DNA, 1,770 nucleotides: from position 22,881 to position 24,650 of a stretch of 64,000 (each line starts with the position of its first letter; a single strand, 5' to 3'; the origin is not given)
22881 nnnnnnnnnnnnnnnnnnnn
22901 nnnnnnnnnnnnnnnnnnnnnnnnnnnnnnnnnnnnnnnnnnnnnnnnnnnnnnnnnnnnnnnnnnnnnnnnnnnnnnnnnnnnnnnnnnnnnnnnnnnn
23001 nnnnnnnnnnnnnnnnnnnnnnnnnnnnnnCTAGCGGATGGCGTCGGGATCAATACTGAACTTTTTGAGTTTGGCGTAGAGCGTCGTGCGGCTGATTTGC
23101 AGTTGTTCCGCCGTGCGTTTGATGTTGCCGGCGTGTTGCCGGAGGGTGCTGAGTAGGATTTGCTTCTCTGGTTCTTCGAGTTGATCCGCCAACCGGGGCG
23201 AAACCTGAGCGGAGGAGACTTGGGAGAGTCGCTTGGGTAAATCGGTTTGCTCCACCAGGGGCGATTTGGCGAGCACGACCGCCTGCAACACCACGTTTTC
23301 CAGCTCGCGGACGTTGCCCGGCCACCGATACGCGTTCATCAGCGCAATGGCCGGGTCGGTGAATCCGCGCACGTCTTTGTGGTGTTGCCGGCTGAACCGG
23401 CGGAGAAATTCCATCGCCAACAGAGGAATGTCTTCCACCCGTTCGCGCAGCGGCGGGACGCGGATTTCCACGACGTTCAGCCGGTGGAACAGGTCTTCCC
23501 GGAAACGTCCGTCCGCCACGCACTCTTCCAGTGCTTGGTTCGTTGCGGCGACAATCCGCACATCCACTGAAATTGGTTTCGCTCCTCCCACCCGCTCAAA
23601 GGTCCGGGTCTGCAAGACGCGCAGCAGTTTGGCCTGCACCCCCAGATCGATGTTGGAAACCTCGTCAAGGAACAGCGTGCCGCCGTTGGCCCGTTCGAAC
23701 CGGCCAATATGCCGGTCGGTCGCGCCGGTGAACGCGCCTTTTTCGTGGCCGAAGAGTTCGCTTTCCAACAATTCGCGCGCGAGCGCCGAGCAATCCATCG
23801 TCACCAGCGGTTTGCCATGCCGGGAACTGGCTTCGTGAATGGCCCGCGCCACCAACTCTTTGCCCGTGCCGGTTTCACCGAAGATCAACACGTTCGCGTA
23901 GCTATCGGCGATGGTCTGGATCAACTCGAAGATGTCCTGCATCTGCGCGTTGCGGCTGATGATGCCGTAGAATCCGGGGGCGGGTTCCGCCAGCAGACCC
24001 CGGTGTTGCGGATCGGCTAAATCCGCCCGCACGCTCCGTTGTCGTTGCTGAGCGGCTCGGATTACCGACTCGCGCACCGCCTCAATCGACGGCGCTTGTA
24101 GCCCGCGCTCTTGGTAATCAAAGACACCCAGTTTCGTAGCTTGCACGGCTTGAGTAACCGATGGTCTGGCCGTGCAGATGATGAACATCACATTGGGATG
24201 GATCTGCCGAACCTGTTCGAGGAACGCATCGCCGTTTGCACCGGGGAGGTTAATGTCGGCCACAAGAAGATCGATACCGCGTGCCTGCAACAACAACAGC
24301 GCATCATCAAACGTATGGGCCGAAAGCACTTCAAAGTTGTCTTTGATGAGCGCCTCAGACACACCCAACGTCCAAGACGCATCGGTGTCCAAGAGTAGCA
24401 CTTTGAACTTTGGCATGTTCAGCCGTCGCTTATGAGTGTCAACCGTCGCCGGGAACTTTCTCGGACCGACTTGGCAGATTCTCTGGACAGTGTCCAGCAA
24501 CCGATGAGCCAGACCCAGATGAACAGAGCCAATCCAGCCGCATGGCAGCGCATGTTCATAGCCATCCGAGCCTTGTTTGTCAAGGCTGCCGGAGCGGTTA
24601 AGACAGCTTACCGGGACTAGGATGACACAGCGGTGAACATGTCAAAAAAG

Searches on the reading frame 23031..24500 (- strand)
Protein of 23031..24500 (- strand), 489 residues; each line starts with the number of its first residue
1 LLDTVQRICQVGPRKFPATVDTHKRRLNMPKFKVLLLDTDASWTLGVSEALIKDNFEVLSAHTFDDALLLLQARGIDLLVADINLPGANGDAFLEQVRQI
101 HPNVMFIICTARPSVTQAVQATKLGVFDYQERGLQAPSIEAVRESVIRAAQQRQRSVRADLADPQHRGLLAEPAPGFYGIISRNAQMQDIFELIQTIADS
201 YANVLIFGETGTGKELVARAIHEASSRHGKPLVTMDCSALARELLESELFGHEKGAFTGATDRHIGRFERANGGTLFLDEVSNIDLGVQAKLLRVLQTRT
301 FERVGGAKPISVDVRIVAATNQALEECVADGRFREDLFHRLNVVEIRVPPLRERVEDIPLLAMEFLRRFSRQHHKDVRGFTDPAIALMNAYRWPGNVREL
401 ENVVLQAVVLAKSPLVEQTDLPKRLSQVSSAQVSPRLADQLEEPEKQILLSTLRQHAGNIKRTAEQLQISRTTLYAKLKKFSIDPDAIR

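Call 64: search_protein_families(library=pfam, proteins=[window:23031-24500:-], max_evalue=0.0001)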
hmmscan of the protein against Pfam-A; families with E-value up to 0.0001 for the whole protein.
window:23031-24500:- (489 aa): 9 families
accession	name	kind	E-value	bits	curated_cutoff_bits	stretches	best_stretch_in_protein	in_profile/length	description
PF00158.32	Sigma54_activat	-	3.2e-70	235.6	20.2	1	180-346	1-167/168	Sigma-54 interaction domain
PF25601.1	AAA_lid_14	-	3.5e-26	91.3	27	1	352-432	1-81/87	AAA+ ATPase lid domain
PF14532.12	Sigma54_activ_2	-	1.2e-21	77.9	25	1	183-351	3-138/138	Sigma-54 interaction domain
PF00072.30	Response_reg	-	2.7e-14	53.7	30.2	1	34-129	1-96/111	Response regulator receiver domain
PF02954.25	HTH_8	-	4.6e-13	49.1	22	1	441-481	2-42/42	Bacterial regulatory protein, Fis family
PF07728.20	AAA_5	-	3.4e-09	37.3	22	1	203-323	1-124/139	AAA domain (dynein-related subfamily)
PF07724.20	AAA_2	-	4e-08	33.9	27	1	201-321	3-124/166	AAA domain (Cdc48 subfamily)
PF00004.35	AAA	-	2.3e-05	25.3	21.2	0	204-323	1-111/131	ATPase family associated with various cellular activities (AAA)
PF13556.12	HTH_30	-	6.4e-05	23.1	27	0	450-481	5-36/59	PucR C-terminal helix-turn-helix domain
